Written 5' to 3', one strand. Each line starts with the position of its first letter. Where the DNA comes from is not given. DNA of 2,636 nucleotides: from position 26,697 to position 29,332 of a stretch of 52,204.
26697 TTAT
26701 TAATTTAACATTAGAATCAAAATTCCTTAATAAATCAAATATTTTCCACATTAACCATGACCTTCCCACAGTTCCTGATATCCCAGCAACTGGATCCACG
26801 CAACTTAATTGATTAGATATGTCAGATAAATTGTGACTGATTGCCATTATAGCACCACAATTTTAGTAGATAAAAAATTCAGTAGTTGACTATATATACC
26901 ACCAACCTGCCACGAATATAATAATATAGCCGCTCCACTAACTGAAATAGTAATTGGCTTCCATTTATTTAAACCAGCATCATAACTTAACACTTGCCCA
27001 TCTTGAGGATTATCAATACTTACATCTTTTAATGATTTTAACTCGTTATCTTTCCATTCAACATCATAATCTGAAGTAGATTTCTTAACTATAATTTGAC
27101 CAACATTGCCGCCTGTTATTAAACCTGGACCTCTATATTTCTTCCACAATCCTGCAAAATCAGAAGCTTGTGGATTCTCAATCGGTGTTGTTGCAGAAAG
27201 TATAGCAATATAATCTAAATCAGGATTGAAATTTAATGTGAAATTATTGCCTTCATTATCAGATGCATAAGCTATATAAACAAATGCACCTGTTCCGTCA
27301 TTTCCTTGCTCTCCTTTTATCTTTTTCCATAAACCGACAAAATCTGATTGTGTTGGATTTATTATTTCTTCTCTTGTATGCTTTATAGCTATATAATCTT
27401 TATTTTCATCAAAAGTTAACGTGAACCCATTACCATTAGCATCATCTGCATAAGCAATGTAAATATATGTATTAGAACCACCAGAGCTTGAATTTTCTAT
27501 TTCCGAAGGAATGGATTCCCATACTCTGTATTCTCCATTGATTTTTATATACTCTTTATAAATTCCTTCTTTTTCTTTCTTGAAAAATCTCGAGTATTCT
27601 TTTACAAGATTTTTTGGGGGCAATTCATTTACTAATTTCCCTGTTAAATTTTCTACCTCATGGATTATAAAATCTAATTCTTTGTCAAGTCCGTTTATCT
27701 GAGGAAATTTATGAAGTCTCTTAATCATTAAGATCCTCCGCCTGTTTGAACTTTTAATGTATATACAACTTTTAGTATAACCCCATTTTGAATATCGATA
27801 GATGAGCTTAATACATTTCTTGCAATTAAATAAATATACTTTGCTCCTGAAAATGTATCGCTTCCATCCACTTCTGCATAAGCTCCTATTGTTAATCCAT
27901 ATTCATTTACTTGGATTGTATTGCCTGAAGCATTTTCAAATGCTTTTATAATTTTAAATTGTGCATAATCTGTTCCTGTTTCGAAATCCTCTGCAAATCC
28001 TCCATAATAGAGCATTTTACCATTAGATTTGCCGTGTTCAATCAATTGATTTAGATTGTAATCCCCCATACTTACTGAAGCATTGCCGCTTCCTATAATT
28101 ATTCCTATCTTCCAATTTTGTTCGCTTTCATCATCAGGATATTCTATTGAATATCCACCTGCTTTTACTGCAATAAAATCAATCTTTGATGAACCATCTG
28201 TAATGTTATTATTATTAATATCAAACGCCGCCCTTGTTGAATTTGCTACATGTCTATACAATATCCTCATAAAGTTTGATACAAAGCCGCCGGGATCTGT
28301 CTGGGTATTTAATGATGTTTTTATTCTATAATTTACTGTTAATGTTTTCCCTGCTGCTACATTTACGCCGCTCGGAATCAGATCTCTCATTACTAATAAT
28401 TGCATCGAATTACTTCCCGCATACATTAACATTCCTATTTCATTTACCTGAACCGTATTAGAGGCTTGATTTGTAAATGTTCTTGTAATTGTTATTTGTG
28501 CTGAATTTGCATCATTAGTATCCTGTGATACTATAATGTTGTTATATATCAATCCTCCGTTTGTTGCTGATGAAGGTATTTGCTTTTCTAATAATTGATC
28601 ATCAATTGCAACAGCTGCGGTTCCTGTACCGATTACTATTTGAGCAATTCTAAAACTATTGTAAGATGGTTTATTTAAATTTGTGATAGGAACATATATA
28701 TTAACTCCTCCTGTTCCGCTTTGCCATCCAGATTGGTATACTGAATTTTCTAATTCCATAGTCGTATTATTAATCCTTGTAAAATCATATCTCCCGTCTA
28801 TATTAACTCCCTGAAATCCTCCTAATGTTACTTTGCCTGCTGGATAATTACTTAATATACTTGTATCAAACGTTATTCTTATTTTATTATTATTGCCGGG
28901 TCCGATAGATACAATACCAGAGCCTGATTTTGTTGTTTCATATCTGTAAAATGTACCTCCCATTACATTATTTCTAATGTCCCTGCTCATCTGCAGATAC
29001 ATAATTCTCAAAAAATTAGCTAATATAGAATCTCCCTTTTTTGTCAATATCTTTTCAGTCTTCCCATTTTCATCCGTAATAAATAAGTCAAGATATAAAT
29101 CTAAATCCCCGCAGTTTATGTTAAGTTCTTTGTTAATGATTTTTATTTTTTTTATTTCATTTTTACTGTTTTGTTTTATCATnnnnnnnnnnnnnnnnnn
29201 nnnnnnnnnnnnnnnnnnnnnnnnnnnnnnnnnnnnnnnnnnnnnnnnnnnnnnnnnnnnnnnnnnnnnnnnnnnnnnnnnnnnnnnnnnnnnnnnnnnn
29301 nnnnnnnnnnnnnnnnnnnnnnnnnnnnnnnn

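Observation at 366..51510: Dispersed GC-rich palindromic mini-element, stop-free in all six frames, sitting in frame inside unrelated phage genes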

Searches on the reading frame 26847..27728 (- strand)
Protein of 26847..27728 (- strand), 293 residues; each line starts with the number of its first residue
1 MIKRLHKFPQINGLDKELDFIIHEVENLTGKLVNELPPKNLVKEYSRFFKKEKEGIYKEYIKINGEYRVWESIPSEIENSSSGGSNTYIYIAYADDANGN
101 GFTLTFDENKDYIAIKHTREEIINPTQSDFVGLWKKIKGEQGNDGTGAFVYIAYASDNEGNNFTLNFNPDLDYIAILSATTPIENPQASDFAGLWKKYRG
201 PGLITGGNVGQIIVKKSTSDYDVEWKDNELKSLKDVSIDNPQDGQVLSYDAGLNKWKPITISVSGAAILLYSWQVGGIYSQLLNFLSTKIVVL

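Call 13: search_protein_families(library=phrogs, proteins=[window:26847-27728:-], max_evalue=0.001)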
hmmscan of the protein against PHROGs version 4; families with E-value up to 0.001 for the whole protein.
window:26847-27728:- (293 aa): 4 families
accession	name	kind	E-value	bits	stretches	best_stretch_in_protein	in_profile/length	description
phrog_10693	-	moron, auxiliary metabolic gene and host takeover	4.4e-07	29.4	1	81-168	763-857/1219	host range and adsorption protein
phrog_33923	-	unknown function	1e-05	23.6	1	80-142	1276-1336/2146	-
phrog_22212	-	unknown function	7.3e-05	21.2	1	80-147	364-428/1655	-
phrog_11660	-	tail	0.00037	19.3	1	108-267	393-526/1412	tail protein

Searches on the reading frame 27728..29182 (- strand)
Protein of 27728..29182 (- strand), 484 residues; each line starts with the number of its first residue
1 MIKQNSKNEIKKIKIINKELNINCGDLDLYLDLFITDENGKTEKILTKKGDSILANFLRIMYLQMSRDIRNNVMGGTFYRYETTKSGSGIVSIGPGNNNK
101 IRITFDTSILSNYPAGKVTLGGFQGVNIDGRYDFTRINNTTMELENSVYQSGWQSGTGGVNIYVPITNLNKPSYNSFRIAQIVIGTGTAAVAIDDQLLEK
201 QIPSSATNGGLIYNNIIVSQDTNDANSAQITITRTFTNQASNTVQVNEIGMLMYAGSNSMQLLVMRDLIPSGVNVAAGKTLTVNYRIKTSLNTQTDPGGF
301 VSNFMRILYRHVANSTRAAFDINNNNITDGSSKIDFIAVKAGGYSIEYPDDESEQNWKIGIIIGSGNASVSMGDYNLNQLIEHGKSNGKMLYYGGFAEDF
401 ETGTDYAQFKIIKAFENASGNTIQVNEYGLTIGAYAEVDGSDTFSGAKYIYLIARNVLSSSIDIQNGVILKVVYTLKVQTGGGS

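Call 14: search_protein_families(library=phrogs, proteins=[window:27728-29182:-], max_evalue=0.001)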
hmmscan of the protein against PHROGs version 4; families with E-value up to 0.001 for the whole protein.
window:27728-29182:- (484 aa): 1 family
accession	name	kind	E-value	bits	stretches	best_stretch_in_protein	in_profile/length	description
phrog_5417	-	unknown function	4e-10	40.7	1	178-287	55-154/156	-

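Call 73: search_protein_families(library=pfam, proteins=[window:27728-29182:-], max_evalue=0.001)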
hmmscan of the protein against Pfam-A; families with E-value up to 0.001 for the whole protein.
window:27728-29182:- (484 aa): 0 families

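Call 86: find_encoding_contigs(protein=window:27728-29182:-, flank=10000, max_places=6)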
Protein window:27728-29182:- (484 aa): 1 contig read that carries it; 1 place shown.
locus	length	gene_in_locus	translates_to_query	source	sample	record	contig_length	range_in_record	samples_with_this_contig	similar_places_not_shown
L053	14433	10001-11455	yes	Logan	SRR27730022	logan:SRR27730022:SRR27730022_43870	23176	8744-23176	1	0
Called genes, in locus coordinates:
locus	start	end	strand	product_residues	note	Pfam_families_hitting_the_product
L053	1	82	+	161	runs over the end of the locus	-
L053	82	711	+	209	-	-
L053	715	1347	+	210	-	-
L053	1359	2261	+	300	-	-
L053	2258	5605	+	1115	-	-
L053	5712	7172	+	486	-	-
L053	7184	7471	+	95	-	-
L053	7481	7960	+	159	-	-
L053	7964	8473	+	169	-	PF00959:Phage_lysozyme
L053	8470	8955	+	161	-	-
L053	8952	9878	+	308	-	-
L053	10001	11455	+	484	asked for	-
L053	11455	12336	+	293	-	-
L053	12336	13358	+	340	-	-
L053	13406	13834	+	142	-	-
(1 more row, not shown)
